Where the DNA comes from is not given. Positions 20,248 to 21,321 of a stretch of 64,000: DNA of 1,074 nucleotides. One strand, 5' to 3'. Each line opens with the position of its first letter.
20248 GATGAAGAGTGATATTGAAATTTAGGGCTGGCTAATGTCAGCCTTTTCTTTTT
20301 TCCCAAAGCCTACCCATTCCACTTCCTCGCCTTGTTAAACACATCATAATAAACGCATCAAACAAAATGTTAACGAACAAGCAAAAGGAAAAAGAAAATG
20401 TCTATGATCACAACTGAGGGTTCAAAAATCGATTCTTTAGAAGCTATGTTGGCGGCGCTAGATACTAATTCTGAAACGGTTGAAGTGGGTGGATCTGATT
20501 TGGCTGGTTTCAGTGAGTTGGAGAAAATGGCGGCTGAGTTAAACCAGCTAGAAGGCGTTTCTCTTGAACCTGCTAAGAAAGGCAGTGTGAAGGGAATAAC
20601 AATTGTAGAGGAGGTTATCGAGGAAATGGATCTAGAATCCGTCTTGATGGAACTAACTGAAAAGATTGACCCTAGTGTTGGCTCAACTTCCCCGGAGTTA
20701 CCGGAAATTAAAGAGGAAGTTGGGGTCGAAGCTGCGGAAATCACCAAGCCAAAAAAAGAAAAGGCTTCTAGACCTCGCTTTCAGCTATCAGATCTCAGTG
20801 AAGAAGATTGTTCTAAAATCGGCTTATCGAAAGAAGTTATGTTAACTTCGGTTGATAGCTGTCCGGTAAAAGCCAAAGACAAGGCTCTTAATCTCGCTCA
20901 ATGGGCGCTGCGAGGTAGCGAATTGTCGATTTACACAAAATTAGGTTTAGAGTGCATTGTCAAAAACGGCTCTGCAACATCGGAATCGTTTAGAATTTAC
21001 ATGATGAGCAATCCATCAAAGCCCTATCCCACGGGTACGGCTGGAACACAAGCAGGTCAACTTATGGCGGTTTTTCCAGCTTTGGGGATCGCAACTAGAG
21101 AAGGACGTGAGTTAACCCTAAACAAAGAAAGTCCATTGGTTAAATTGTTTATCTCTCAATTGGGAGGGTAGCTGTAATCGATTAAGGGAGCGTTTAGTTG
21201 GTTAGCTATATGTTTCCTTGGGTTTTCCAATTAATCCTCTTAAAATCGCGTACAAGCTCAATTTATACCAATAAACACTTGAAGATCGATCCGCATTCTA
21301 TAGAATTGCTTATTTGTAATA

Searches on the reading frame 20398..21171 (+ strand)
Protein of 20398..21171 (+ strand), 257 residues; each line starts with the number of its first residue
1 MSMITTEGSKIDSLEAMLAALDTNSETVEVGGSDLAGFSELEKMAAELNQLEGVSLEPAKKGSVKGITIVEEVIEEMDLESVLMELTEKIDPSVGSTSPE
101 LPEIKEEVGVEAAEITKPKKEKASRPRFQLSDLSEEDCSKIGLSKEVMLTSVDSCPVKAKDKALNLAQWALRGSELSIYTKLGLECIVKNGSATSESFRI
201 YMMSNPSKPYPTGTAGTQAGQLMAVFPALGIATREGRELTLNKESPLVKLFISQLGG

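Call 97: search_protein_families(library=phrogs, proteins=[window:20398-21171:+], max_evalue=0.001)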
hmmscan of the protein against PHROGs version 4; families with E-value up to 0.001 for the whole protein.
window:20398-21171:+ (257 aa): 2 families
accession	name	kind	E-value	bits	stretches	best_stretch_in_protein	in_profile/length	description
phrog_5235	-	unknown function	2.6e-46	159.6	1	7-254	32-270/274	-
phrog_3932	-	unknown function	7.8e-17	62.7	1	153-250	203-300/310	-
